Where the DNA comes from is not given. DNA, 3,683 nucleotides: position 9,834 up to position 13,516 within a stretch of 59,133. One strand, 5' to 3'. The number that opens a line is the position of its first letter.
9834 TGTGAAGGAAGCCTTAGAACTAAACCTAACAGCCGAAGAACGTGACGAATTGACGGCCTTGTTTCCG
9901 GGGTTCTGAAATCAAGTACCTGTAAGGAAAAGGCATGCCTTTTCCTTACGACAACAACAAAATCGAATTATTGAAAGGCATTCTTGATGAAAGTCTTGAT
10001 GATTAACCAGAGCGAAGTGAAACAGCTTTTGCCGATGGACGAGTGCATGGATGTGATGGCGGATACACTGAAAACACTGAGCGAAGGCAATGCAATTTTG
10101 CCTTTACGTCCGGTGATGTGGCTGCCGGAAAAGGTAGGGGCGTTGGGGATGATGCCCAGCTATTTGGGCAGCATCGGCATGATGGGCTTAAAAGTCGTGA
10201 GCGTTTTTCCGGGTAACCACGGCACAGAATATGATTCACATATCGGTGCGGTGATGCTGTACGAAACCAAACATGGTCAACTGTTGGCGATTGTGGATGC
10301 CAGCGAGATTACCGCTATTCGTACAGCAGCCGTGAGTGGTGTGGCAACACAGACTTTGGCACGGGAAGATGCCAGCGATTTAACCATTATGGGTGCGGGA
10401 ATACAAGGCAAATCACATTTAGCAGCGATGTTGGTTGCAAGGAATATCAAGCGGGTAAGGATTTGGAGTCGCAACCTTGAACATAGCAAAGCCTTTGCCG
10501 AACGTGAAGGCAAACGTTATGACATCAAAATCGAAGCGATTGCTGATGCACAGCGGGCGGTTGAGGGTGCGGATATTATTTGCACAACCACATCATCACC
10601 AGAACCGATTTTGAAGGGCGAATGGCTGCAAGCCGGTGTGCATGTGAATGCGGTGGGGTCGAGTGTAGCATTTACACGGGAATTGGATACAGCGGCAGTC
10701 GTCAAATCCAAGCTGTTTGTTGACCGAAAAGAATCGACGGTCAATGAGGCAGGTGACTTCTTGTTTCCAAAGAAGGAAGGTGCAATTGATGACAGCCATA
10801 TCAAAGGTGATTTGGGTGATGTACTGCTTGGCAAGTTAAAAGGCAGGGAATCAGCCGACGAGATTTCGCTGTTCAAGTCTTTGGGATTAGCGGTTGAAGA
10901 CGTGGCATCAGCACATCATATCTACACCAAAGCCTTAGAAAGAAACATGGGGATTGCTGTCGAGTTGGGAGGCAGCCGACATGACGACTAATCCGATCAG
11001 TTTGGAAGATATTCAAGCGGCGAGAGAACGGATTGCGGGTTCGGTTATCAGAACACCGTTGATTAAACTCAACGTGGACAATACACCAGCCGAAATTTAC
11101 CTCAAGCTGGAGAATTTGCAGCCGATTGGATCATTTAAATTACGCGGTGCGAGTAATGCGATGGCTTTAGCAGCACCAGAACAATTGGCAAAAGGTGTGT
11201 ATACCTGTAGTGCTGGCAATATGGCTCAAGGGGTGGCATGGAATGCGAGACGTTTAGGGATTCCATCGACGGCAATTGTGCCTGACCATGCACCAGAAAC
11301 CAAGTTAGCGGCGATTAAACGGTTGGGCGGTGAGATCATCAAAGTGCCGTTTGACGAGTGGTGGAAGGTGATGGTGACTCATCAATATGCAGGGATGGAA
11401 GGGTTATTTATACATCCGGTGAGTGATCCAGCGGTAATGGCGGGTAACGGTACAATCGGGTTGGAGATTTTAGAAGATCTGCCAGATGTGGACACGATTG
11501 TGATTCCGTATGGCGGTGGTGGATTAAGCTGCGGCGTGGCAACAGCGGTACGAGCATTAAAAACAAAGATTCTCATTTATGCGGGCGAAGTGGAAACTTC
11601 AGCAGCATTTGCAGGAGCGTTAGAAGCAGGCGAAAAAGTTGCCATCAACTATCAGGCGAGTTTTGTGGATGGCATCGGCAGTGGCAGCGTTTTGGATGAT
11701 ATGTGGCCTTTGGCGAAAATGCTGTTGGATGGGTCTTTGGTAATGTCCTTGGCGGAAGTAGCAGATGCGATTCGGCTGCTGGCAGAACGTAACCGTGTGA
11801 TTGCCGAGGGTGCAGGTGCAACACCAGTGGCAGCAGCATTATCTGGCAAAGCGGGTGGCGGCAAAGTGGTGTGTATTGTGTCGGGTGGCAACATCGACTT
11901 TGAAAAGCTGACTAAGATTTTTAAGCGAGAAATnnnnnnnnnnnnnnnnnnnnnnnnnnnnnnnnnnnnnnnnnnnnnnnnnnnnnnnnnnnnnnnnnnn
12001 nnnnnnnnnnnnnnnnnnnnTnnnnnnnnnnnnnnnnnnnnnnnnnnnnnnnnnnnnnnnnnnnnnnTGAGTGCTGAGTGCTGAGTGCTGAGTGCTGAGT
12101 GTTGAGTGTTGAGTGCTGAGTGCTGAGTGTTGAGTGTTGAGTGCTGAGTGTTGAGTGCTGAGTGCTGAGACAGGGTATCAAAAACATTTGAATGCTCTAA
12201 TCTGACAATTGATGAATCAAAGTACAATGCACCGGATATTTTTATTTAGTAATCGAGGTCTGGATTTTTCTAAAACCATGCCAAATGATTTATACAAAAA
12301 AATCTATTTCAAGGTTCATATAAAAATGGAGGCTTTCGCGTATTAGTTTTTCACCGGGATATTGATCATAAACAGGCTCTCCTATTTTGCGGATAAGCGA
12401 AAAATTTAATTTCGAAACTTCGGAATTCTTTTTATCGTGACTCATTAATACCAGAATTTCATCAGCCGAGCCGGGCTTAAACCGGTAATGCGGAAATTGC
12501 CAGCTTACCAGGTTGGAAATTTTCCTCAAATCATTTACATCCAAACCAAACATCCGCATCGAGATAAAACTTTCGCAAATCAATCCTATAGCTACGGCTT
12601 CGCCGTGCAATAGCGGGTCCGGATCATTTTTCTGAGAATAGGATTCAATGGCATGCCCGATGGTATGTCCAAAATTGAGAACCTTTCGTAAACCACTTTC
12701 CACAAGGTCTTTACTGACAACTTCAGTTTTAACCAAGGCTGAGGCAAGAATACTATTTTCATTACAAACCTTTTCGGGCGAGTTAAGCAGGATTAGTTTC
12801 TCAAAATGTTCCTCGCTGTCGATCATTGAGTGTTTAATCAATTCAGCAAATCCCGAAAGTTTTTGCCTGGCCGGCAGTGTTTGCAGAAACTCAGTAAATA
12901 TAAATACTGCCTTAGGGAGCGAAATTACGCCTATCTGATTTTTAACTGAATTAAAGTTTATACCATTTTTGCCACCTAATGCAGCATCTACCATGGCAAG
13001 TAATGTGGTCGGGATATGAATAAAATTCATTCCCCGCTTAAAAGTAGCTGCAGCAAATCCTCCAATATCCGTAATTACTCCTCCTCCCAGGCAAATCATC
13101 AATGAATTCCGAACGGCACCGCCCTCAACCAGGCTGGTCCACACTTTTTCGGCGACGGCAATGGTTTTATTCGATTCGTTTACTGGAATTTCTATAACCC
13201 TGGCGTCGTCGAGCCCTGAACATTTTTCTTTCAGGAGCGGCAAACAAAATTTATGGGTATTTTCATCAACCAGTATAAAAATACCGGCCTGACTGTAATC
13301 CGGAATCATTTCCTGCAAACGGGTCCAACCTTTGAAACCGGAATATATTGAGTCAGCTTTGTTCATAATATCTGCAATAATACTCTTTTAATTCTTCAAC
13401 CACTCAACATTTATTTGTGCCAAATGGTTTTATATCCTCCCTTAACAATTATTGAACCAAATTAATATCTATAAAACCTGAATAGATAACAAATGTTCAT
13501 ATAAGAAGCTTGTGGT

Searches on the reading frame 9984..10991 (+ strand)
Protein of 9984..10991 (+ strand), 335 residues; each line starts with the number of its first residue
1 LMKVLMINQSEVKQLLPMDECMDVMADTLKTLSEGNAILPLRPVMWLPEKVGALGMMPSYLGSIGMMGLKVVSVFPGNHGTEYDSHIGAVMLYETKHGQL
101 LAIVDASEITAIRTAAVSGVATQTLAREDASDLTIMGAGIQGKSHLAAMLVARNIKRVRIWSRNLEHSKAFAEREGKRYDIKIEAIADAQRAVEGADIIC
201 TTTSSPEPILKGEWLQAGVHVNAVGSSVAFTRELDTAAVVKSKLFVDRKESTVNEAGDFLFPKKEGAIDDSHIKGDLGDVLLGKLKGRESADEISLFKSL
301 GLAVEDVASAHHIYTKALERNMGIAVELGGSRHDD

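Call 73: search_protein_families(library=pfam, proteins=[window:9984-10991:+], max_evalue=0.00001)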
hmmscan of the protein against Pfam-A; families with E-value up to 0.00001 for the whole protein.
window:9984-10991:+ (335 aa): 2 families
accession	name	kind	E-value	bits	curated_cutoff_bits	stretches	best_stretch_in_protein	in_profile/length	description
PF02423.21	OCD_Mu_crystall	-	2.7e-78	263.6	24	1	5-320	4-313/314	Ornithine cyclodeaminase/mu-crystallin family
PF01488.26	Shikimate_DH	-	2.2e-11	44.4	24.3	1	123-220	5-100/138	Shikimate / quinate 5-dehydrogenase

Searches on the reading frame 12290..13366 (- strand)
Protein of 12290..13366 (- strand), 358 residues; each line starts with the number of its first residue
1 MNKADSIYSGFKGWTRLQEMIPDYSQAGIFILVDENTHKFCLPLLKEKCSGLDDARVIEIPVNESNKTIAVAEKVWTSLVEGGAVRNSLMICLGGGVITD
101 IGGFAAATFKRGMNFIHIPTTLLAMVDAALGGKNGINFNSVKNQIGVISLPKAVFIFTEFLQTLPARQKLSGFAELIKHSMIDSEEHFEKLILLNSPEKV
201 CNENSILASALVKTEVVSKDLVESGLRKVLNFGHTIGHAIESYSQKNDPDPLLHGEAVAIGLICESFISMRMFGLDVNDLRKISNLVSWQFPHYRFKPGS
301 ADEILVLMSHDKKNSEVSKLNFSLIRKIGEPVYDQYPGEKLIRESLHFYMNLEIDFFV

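Call 73: search_protein_families(library=pfam, proteins=[window:12290-13366:-], max_evalue=0.00001)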
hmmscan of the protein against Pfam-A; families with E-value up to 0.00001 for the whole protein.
window:12290-13366:- (358 aa): 2 families
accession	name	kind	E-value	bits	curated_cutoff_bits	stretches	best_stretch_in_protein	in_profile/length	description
PF01761.26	DHQ_synthase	-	2.3e-40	137.2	24.2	1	58-168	2-112/115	3-dehydroquinate synthase N-terminal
PF24621.2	DHQS_C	-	2.5e-30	105.8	27.6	1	172-314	1-144/144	3-dehydroquinate synthase C-terminal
